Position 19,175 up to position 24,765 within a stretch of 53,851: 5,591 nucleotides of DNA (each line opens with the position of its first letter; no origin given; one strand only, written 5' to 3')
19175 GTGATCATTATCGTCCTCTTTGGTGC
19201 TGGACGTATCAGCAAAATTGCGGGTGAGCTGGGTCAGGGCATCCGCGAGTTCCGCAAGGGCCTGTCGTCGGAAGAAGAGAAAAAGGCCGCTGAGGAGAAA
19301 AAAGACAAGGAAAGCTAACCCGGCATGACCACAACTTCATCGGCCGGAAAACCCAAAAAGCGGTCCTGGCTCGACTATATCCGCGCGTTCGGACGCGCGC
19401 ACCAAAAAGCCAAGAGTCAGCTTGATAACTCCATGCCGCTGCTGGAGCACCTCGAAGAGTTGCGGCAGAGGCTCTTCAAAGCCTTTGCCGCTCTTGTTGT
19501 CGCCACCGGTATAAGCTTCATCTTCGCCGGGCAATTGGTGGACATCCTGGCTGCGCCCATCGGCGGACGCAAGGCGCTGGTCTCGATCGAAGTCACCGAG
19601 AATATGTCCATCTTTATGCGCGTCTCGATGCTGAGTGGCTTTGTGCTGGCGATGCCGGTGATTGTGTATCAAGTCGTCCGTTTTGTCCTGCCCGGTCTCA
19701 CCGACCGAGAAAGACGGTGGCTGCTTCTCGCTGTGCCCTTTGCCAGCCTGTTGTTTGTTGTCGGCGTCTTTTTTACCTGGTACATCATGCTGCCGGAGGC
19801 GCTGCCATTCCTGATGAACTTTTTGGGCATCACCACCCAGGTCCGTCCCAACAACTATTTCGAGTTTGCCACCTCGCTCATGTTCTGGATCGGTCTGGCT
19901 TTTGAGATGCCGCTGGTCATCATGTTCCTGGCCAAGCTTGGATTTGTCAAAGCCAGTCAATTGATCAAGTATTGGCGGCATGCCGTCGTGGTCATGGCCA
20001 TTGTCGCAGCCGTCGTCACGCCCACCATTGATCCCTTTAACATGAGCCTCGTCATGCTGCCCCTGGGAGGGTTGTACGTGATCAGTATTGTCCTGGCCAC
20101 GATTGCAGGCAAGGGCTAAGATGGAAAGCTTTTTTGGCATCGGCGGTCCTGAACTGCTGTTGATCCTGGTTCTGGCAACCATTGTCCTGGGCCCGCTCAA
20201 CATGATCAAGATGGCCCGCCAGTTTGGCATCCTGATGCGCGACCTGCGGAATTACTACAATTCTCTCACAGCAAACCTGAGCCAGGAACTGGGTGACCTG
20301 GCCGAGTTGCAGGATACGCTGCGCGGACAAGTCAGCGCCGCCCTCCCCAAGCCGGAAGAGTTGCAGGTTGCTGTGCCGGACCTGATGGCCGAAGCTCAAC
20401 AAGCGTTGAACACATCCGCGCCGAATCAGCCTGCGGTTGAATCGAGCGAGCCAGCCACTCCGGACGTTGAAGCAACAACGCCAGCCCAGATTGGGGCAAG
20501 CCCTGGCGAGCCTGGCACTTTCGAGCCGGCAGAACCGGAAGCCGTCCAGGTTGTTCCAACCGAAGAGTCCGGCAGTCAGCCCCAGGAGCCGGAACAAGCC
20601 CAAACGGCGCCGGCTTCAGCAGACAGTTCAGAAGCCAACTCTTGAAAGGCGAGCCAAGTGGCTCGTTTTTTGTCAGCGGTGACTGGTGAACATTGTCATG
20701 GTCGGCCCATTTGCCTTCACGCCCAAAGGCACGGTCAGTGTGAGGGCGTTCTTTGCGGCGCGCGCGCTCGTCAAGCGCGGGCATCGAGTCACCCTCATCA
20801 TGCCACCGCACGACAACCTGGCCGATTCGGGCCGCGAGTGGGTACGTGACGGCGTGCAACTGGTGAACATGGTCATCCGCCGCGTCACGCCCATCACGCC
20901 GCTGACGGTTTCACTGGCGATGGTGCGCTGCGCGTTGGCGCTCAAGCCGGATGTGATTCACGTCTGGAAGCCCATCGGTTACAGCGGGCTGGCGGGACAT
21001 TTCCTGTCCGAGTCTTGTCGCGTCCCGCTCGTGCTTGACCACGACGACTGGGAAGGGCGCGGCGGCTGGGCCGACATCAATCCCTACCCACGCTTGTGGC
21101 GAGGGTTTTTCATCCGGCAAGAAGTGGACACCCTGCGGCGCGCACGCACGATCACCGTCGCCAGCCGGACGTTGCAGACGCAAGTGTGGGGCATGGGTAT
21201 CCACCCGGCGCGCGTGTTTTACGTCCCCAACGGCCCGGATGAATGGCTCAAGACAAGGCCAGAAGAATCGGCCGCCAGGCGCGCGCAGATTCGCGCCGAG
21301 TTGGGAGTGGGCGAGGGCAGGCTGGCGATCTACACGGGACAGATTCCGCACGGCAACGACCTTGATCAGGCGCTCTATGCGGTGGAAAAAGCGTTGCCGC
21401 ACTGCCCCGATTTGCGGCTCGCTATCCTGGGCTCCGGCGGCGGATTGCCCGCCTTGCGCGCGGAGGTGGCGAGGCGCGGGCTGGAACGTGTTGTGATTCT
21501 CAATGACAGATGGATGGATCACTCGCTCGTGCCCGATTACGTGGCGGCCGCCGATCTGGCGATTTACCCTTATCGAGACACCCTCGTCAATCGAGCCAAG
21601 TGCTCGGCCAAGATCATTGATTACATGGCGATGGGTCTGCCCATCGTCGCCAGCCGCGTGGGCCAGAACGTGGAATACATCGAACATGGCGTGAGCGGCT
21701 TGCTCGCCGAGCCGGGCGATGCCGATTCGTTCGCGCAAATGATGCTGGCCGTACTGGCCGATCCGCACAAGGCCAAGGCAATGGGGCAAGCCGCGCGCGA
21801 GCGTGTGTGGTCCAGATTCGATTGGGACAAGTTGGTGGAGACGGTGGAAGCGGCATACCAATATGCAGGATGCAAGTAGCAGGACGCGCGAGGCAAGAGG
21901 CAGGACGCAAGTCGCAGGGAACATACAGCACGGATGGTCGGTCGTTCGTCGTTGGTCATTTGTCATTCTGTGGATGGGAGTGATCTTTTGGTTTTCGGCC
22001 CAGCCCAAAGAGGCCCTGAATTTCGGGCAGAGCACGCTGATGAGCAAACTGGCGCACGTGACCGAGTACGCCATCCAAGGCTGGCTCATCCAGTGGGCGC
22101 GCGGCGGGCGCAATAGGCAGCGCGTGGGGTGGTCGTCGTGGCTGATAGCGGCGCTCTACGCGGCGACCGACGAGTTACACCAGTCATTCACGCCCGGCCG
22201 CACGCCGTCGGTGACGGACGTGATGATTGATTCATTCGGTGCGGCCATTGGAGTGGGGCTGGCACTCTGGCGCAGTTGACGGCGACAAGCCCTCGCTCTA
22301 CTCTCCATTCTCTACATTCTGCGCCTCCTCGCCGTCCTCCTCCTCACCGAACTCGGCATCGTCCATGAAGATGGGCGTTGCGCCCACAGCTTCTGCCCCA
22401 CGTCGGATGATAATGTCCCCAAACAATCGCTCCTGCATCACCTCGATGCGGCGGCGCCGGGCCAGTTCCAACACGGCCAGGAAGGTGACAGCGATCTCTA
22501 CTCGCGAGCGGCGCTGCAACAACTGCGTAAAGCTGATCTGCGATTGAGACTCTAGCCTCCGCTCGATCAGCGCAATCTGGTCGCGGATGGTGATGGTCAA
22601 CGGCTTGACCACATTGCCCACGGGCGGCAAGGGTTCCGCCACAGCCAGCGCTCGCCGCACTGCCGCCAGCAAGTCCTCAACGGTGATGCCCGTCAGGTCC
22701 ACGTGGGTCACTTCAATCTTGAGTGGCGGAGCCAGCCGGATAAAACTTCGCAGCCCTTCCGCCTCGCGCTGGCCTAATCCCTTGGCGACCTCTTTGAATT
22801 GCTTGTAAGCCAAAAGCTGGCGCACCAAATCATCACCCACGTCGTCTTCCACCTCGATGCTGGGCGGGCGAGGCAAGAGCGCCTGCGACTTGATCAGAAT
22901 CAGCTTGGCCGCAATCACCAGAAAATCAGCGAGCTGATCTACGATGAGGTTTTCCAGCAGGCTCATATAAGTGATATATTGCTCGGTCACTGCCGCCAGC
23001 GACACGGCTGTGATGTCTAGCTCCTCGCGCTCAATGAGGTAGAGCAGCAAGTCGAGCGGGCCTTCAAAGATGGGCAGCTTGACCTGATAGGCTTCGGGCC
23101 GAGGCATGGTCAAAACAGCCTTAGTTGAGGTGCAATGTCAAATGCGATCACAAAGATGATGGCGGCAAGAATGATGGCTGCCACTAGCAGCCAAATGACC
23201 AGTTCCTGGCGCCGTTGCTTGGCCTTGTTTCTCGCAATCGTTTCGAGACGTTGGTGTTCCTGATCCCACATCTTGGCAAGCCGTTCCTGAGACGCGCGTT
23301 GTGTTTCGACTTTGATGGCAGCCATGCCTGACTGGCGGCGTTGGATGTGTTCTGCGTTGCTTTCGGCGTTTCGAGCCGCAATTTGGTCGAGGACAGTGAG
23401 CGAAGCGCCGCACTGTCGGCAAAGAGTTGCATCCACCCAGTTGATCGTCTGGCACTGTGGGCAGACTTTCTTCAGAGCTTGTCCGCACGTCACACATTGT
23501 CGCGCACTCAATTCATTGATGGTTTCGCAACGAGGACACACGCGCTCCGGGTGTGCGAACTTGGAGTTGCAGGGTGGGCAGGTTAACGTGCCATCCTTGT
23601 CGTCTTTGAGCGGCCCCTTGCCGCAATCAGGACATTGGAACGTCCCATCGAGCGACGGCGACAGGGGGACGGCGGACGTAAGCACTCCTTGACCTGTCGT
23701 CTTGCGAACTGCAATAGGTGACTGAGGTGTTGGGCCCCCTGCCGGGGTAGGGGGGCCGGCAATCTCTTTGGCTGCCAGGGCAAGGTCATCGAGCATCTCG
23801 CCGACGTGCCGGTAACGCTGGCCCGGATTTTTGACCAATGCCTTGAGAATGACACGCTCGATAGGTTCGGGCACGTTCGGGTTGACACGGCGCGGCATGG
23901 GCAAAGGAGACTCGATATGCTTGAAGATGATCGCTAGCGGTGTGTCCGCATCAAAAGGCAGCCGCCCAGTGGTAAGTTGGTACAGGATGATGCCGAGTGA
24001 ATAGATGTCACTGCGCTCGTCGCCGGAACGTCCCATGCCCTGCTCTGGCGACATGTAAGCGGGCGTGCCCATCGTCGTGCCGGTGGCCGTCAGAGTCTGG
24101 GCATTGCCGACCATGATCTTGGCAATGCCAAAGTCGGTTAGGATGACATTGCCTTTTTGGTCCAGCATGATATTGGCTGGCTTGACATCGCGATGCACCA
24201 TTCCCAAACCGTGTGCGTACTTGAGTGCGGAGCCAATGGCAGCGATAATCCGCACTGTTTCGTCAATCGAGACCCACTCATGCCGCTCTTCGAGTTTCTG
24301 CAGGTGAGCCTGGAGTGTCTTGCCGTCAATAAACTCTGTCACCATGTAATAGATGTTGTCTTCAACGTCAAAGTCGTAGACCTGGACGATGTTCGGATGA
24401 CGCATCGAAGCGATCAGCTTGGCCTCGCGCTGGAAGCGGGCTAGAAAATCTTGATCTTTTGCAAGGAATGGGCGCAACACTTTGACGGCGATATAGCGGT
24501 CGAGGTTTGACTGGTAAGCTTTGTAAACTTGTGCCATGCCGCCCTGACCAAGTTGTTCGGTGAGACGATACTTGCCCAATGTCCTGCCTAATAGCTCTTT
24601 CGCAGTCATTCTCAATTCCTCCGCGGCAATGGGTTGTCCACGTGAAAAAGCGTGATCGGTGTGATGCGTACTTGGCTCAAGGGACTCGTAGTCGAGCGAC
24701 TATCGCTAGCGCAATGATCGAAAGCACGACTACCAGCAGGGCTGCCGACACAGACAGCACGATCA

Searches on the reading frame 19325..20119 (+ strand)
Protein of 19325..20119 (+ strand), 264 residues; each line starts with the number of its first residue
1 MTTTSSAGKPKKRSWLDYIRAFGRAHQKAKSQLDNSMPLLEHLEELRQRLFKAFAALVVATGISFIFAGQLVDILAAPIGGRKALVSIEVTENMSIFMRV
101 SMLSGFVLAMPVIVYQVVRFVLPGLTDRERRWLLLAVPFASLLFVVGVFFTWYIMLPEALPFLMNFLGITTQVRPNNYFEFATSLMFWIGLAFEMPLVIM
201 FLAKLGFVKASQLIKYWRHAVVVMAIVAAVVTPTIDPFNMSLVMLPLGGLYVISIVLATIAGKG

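Call 82: search_protein_families(library=pfam, proteins=[window:19325-20119:+], max_evalue=0.00001)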
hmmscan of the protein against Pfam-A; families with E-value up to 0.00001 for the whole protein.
window:19325-20119:+ (264 aa): 1 family
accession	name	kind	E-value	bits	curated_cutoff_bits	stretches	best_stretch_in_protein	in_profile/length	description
PF00902.23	TatC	-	8.2e-62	209.1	25.1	1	41-246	1-208/208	Sec-independent protein translocase protein (TatC)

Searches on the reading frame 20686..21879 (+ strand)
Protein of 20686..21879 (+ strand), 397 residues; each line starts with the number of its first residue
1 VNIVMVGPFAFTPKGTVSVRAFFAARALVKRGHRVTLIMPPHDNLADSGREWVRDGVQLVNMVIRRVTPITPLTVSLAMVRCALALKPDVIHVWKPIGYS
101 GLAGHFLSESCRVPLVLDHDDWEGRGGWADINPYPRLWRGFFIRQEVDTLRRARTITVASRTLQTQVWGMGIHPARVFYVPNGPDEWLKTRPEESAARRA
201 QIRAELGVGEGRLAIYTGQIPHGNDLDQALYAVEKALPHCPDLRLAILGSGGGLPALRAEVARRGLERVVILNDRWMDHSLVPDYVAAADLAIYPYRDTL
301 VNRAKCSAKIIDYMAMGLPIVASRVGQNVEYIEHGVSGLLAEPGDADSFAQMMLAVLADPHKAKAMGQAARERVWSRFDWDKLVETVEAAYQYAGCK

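Call 82: search_protein_families(library=pfam, proteins=[window:20686-21879:+], max_evalue=0.00001)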
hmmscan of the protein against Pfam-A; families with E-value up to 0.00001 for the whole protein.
window:20686-21879:+ (397 aa): 5 families
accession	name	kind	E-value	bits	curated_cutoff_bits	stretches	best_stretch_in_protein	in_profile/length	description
PF13692.12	Glyco_trans_1_4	-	9.7e-23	81.4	27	1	214-359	4-142/142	Glycosyl transferases group 1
PF00534.26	Glycos_transf_1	-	1.3e-19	70.8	26.4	1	201-373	4-172/172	Glycosyl transferases group 1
PF13439.12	Glyco_transf_4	-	8.8e-16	58.8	28.5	1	24-185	11-167/170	Glycosyltransferase Family 4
PF13579.12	Glyco_trans_4_4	-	1.2e-14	55.4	29.7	1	24-183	10-158/158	Glycosyl transferase 4-like domain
PF13524.12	Glyco_trans_1_2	-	9.6e-10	39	25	1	238-387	10-142/144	Glycosyl transferase-like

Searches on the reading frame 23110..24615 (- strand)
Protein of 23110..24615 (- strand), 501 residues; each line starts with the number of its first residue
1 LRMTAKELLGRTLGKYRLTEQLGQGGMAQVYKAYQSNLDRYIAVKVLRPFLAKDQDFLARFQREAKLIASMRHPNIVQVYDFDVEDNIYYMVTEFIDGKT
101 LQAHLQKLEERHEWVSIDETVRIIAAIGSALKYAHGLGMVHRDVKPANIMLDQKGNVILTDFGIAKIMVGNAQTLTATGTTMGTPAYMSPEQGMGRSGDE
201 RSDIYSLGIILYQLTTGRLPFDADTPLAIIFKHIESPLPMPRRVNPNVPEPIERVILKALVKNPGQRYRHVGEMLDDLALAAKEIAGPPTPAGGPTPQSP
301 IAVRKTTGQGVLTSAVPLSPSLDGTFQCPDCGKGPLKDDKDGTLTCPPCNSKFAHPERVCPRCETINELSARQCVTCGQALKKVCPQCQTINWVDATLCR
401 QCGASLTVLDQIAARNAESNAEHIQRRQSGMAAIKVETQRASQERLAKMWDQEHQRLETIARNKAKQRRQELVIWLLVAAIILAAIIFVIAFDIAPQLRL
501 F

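Call 82: search_protein_families(library=pfam, proteins=[window:23110-24615:-], max_evalue=0.00001)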
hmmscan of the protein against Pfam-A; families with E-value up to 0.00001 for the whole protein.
window:23110-24615:- (501 aa): 5 families
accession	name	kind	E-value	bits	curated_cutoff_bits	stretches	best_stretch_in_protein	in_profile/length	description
PF00069.31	Pkinase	-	1.6e-52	178.9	31.7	1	16-268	1-252/263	Protein kinase domain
PF07714.23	PK_Tyr_Ser-Thr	-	8.2e-36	124.1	23.1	1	18-268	3-249/258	Protein tyrosine and serine/threonine kinase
PF12773.13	DZR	-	1e-09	38.9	27.3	1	360-403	1-45/45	Double zinc ribbon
PF03109.22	ABC1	-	5.5e-09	36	22.9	0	90-168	144-217/244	ABC1 atypical kinase-like domain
PF14531.12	Kinase-like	-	5.8e-07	29.5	25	1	99-260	126-282/289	Kinase-like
